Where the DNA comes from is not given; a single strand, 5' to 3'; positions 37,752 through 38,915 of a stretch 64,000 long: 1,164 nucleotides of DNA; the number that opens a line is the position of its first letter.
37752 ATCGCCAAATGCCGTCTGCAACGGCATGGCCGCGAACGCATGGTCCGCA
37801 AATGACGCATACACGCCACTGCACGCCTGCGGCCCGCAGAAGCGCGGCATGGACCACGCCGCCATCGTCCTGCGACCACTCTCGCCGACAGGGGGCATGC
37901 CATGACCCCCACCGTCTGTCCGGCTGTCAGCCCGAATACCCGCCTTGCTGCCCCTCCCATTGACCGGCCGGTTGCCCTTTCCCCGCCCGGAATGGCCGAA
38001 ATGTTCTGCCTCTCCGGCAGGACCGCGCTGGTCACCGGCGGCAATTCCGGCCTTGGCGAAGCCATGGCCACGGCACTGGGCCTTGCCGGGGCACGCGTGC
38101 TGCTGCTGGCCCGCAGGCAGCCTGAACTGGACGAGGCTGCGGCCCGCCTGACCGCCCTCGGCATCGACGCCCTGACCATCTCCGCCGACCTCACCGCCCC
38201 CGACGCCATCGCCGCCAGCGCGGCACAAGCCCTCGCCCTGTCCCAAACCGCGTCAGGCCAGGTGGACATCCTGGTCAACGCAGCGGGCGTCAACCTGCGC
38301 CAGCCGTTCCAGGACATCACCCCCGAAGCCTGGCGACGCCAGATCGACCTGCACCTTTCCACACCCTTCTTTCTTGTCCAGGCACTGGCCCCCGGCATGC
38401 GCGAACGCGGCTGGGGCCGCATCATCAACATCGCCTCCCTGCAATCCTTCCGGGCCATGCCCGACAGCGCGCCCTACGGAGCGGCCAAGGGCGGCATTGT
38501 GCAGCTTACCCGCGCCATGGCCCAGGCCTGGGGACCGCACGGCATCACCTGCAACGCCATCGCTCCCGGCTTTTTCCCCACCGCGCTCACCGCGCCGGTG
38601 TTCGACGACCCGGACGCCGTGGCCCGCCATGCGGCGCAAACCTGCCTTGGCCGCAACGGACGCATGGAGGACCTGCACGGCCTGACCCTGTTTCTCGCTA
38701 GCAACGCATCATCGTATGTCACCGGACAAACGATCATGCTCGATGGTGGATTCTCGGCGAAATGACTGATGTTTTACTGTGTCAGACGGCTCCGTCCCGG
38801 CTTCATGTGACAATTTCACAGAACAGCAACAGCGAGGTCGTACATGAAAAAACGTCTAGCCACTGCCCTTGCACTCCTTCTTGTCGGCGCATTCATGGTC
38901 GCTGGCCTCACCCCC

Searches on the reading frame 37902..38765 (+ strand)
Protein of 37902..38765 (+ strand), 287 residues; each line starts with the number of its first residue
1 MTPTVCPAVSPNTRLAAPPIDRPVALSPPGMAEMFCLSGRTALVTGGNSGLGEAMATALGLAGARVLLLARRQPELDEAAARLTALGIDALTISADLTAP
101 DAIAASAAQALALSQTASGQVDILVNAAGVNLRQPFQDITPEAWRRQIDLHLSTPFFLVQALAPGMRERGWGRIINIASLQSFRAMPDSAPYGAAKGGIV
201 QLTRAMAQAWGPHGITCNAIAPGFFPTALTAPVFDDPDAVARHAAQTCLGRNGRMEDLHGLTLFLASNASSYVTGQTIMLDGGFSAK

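Call 11: search_protein_families(library=pfam, proteins=[window:37902-38765:+], max_evalue=0.001)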
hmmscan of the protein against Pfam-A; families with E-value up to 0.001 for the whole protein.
window:37902-38765:+ (287 aa): 5 families
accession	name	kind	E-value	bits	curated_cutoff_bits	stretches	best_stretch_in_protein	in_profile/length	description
PF13561.12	adh_short_C2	-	3.7e-55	187.5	27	1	48-285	5-236/236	Enoyl-(Acyl carrier protein) reductase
PF00106.31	adh_short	-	1.8e-49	168.3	26.6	1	41-236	2-193/195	short chain dehydrogenase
PF08659.16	KR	-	3.4e-12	47.1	22.6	1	41-197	2-154/180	KR domain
PF23441.1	SDR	-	7e-08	32.6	27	1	37-284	5-255/258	SDR-like rossmann domain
PF01370.27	Epimerase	-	0.00043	20.2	20.9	0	42-117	1-82/240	NAD dependent epimerase/dehydratase family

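Call 12: search_protein_families(library=ncbifam, proteins=[window:37902-38765:+], max_evalue=0.00001)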
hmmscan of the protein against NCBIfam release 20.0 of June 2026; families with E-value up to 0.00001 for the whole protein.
window:37902-38765:+ (287 aa): 226 families (the best 25 are shown)
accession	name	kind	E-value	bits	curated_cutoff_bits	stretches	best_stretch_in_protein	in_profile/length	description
NF006070.0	PRK08213.1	subfamily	2.4e-72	243.6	279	1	31-286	4-258/259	gluconate 5-dehydrogenase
NF004778.0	PRK06124.1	equivalog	9e-65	218.6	303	1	31-286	3-254/256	SDR family oxidoreductase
NF005711.0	PRK07523.1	subfamily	4.4e-63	213.2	413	1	32-286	3-253/255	SDR family oxidoreductase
NF005559.1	PRK07231.1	subfamily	4.1e-56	190.3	215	1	37-284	2-247/249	glucose 1-dehydrogenase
TIGR01832.1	kduD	equivalog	9.5e-56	189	338.85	1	35-286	1-247/248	2-dehydro-3-deoxy-D-gluconate 5-dehydrogenase KduD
NF004198.0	PRK05653.1-3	equivalog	4.9e-55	186.7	296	1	36-284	4-246/248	3-oxoacyl-ACP reductase FabG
NF005390.0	PRK06935.1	equivalog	2.9e-54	184.1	369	1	32-285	8-256/258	2-dehydro-3-deoxy-D-gluconate 5-dehydrogenase KduD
NF005488.0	PRK07097.1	equivalog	1.2e-53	181.9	369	1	31-286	2-259/266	gluconate 5-dehydrogenase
TIGR01963.1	PHB_DH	subfamily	2.9e-52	177.4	307.05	1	40-287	2-255/255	3-hydroxybutyrate dehydrogenase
NF009093.0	PRK12429.1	subfamily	3.7e-51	173.9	258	1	37-286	3-258/259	3-hydroxybutyrate dehydrogenase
NF004791.0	PRK06138.1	equivalog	1.5e-50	171.8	312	1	37-286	3-251/252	SDR family oxidoreductase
NF005309.0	PRK06841.1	subfamily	1.9e-50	171.8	286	1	32-286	8-254/255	GolD/DthD family dehydrogenase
TIGR01830.1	3oxo_ACP_reduc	equivalog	1.1e-49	169.3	297.75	1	42-284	1-238/239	3-oxoacyl-[acyl-carrier-protein] reductase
NF005402.0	PRK06949.1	equivalog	9.3e-49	166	358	1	31-285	1-259/260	SDR family oxidoreductase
NF006693.0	PRK09242.1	equivalog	1.7e-48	165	328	1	32-286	3-255/258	SDR family oxidoreductase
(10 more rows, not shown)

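Call 42: search_solved_structures(query=window:37902-38762:+, max_evalue=1e-40)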
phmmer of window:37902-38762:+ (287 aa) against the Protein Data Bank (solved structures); distinct sequences matched with E-value up to 1e-40: 14.
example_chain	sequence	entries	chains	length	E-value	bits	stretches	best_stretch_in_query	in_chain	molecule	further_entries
9pvq_A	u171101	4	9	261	4.2e-99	334.8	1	37-287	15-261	NAD-dependent epimerase/dehydratase:Short-chain dehydrogenase/reductase SDR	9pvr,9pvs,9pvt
8wwf_A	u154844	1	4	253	1.8e-80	273.8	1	34-287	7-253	(R)-DHPS dehydrogenase HpsO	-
6le3_E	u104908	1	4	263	1.6e-76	260.7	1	30-287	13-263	Gluconate 5-dehydrogenase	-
4ibo_A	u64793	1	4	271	1.1e-50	176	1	34-284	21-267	Gluconate dehydrogenase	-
1vl8_A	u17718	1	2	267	1.9e-49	172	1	31-286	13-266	Gluconate 5-dehydrogenase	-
4j2h_A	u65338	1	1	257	1.7e-47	165.6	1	33-286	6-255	Short chain alcohol dehydrogenase-related dehydrogenase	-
4g81_D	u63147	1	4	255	6.1e-47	163.8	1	32-286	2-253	Putative hexonate dehydrogenase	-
3cxr_A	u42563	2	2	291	1.3e-44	156.2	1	32-285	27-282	Dehydrogenase with different specificities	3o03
4u8g_A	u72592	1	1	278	7.4e-44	153.7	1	32-285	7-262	Putative uncharacterized protein gbs1891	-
5u9p_A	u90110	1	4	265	2.5e-43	151.9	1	33-285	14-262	Gluconate 5-dehydrogenase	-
4z9x_A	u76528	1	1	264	9.3e-43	150.1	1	31-285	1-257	Gluconate 5-dehydrogenase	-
6y4d_A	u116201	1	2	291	1.7e-41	145.9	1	31-284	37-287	short-chain dehydrogenase/reductase (SDR)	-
9kd1_A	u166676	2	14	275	2.4e-41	145.4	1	35-285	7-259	Oxidoreductase, short chain dehydrogenase/reductase family protein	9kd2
3uf0_A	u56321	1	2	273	4.4e-41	144.6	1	31-286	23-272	Short-chain dehydrogenase/reductase SDR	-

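Call 65: search_solved_structures(query=window:37992-38762:+, max_evalue=1e-70, show_alignments=3)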
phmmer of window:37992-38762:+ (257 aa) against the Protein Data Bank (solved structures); distinct sequences matched with E-value up to 1e-70: 3.
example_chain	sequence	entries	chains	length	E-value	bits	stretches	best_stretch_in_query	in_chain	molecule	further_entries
9pvq_A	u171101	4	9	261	2.4e-99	335.2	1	7-257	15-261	NAD-dependent epimerase/dehydratase:Short-chain dehydrogenase/reductase SDR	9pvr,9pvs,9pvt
8wwf_A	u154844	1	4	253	1.2e-80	274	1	4-257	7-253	(R)-DHPS dehydrogenase HpsO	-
6le3_E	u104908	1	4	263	3.1e-76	259.5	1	3-257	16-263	Gluconate 5-dehydrogenase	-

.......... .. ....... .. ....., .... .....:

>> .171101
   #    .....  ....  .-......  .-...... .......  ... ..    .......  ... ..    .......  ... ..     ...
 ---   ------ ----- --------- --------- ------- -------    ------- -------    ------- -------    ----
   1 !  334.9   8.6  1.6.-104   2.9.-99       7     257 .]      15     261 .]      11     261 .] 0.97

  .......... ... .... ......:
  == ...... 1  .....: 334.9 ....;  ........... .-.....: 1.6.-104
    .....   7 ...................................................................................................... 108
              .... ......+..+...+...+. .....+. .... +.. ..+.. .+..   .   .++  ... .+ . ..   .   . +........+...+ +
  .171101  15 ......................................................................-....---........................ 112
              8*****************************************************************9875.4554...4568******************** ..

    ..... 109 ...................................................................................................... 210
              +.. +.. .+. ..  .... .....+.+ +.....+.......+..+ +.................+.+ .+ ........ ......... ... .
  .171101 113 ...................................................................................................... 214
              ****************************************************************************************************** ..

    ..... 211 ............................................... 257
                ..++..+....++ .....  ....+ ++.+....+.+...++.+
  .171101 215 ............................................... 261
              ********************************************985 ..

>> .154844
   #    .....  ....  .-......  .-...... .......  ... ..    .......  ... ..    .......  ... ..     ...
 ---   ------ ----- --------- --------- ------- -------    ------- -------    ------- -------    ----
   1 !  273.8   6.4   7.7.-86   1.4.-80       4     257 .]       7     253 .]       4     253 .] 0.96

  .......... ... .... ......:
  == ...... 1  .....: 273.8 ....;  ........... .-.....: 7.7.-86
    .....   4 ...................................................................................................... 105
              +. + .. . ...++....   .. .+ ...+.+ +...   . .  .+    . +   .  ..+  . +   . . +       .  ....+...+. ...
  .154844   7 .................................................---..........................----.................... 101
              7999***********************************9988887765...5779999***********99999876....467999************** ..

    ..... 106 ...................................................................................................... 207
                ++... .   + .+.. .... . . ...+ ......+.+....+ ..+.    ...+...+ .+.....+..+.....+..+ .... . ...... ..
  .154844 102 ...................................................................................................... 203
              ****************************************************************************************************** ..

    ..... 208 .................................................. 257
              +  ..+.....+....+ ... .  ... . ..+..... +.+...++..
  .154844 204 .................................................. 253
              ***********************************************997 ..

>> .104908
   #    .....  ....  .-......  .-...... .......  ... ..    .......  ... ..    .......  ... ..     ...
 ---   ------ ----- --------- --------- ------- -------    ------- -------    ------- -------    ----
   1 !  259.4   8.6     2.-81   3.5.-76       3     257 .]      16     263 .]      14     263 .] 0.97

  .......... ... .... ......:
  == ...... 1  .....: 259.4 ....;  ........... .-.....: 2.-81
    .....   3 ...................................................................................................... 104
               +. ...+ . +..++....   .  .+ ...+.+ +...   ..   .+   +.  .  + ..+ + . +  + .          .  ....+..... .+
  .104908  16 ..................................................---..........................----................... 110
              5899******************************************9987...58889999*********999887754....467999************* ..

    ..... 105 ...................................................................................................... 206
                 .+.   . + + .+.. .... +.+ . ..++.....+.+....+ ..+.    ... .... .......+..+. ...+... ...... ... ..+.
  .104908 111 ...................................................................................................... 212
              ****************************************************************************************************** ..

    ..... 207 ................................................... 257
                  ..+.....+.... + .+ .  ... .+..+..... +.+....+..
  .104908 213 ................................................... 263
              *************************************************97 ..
